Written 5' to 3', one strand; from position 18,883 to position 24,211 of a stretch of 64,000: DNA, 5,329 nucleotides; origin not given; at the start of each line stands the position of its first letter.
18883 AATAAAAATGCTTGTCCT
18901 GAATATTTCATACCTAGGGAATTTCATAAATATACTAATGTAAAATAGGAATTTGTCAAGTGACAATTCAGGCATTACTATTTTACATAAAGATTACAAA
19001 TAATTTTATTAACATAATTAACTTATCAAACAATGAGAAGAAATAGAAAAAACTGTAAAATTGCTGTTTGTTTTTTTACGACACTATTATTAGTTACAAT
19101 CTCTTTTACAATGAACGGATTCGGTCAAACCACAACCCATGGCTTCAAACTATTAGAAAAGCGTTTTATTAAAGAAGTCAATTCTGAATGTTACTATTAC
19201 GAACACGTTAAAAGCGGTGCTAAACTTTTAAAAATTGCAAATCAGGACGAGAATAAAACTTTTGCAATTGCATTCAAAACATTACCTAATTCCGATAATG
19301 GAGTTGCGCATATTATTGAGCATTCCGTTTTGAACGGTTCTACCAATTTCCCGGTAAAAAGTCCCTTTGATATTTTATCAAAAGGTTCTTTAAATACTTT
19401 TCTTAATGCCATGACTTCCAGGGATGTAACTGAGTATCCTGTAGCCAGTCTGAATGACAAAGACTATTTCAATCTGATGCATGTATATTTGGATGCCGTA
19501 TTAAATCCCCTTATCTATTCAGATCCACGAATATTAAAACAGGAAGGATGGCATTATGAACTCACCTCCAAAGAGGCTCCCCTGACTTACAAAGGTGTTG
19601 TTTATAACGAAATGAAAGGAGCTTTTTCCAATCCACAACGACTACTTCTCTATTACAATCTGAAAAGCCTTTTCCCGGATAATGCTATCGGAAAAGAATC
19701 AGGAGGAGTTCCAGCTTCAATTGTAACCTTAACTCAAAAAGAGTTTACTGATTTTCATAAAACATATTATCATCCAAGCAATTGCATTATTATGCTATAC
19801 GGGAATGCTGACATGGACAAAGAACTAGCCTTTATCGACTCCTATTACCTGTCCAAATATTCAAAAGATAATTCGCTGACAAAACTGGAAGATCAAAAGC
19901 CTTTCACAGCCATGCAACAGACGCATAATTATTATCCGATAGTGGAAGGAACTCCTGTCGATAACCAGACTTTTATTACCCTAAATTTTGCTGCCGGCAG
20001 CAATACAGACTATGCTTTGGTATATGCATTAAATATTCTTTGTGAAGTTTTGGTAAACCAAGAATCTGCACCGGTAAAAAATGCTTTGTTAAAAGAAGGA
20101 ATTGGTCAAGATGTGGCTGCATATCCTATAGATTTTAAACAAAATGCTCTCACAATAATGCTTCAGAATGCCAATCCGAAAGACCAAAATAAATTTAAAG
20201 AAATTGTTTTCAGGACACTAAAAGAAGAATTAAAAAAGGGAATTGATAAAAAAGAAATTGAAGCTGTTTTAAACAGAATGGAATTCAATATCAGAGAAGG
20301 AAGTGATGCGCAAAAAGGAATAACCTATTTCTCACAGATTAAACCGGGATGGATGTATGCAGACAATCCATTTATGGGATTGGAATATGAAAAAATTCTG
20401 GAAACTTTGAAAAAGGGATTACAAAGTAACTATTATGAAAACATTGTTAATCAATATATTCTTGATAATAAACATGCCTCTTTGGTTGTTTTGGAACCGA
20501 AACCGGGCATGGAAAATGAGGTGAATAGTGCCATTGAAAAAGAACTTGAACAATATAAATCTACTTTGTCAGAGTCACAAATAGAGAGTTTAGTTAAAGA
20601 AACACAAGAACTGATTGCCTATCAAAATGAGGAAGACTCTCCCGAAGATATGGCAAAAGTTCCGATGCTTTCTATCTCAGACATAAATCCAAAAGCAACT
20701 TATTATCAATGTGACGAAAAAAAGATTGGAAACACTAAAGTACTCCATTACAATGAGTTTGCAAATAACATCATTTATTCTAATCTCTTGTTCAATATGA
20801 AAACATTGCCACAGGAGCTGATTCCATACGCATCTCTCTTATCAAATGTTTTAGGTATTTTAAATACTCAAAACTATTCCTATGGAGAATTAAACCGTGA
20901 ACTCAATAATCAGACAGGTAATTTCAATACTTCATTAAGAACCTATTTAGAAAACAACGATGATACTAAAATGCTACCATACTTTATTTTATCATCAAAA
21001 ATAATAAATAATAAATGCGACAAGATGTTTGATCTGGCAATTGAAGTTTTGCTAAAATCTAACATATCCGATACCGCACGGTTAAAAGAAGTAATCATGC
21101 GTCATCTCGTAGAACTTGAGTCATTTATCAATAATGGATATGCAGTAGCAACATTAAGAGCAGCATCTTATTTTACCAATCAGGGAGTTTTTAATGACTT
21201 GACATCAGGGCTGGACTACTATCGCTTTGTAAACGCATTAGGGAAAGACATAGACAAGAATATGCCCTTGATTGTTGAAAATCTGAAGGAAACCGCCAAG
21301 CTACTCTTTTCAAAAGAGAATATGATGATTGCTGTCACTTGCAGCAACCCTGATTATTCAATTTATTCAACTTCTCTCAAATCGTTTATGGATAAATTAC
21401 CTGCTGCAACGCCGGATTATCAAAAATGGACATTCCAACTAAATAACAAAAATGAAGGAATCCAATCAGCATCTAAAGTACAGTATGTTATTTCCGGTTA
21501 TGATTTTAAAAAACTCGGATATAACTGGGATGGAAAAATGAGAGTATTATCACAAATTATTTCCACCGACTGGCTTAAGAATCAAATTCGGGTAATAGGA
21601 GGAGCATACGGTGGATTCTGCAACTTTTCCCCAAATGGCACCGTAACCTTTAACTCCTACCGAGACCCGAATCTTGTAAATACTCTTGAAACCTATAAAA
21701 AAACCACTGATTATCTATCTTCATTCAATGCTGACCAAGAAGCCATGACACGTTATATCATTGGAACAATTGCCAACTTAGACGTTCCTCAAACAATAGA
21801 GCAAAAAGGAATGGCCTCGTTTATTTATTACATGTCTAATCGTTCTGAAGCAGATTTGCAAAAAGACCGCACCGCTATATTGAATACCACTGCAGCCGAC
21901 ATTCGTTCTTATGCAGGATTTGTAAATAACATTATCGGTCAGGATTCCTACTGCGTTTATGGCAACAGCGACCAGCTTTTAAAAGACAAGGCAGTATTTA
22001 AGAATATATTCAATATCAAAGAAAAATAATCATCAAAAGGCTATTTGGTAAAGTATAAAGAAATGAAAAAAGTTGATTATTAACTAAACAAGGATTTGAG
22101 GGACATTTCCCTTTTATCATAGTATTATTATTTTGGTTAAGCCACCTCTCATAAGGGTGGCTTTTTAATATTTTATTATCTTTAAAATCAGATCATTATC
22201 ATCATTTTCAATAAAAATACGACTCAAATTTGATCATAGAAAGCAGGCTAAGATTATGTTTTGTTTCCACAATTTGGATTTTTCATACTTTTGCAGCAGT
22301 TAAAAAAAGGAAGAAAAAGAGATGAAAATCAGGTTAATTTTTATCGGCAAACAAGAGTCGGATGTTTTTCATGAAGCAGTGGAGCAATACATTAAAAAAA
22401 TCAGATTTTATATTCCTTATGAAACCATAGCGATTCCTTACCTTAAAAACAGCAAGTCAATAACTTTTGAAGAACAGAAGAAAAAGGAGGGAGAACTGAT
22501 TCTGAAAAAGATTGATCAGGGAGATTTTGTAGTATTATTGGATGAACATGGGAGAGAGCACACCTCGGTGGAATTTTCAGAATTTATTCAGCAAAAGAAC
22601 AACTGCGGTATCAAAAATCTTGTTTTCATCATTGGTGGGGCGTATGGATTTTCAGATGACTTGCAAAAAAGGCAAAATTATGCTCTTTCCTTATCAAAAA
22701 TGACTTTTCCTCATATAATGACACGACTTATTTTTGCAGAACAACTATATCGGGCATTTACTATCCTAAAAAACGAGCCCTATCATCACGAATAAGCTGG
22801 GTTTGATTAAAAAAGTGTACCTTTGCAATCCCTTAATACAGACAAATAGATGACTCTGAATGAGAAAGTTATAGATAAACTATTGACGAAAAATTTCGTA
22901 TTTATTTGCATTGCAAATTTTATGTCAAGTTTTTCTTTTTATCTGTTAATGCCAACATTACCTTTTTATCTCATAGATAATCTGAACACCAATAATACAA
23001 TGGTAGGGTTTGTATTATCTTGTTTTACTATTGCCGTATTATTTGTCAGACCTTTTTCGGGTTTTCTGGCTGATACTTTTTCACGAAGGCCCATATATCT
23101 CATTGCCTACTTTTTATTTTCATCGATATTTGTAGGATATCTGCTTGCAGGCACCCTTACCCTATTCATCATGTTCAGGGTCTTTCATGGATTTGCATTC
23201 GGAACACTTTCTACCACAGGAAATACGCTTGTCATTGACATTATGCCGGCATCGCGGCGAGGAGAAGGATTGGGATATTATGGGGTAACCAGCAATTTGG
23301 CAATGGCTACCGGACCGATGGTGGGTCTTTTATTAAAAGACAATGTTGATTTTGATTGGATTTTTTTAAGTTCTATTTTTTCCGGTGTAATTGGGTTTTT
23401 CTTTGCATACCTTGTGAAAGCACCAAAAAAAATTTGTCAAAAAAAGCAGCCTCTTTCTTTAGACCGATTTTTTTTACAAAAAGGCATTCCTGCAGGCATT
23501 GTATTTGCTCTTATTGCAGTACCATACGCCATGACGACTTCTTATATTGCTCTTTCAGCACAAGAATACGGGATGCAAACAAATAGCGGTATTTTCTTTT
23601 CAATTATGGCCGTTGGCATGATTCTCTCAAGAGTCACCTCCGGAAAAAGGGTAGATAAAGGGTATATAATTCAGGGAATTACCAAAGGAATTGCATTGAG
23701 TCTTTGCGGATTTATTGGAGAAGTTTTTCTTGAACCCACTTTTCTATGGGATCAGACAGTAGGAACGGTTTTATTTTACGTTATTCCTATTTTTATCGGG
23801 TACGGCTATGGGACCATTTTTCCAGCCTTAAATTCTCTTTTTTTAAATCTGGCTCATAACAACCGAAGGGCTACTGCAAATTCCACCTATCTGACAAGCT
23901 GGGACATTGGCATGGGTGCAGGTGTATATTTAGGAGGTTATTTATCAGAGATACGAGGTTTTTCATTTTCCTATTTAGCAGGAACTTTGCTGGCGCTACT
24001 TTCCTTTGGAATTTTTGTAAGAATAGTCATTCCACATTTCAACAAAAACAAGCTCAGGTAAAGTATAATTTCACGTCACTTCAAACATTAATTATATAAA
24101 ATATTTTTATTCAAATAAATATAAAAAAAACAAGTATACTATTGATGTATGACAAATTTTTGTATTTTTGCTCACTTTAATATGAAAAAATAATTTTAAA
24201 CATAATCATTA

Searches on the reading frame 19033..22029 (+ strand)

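Call 7: search_protein_families(library=pfam, proteins=[window:19033-22029:+], max_evalue=0.001)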
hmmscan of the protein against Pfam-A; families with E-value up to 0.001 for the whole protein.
window:19033-22029:+ (998 aa): 4 families
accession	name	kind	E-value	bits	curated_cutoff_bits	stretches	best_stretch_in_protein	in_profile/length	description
PF08367.16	M16C_assoc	-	2.2e-63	214.2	25.3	1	487-736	1-252/252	Peptidase M16C associated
PF22516.1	PreP_C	-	5.2e-46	156.8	27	1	807-975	1-169/173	PreP C-terminal domain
PF05193.26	Peptidase_M16_C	-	7.5e-25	88.3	23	1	233-415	2-180/181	Peptidase M16 inactive domain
PF00675.25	Peptidase_M16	-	5e-06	26.9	22.3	1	88-161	30-100/149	Insulinase (Peptidase family M16)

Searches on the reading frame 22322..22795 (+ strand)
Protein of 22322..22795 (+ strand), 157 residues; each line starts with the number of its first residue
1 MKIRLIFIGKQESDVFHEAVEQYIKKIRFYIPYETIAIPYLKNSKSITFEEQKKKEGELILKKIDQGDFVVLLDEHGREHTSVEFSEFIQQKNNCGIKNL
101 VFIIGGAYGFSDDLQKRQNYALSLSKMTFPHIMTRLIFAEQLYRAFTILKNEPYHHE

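Call 7: search_protein_families(library=pfam, proteins=[window:22322-22795:+], max_evalue=0.001)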
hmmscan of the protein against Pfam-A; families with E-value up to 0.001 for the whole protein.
window:22322-22795:+ (157 aa): 1 family
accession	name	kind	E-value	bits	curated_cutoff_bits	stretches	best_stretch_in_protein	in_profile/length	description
PF02590.22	SPOUT_MTase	-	2.3e-53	180.8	27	1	1-155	1-154/154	Predicted SPOUT methyltransferase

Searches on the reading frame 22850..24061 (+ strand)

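Call 7: search_protein_families(library=pfam, proteins=[window:22850-24061:+], max_evalue=0.001)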
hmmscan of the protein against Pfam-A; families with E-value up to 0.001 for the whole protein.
window:22850-24061:+ (403 aa): 3 families
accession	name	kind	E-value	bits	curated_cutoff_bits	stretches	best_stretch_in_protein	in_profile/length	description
PF07690.21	MFS_1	-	1.1e-51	176.2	33.4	2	19-358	1-346/347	Major Facilitator Superfamily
PF00083.30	Sugar_tr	-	8.2e-09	35.3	22.3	1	48-189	44-191/452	Sugar (and other) transporter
PF05977.19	MFS_3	-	8.5e-07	28.2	27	1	13-219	9-213/524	Transmembrane secretion effector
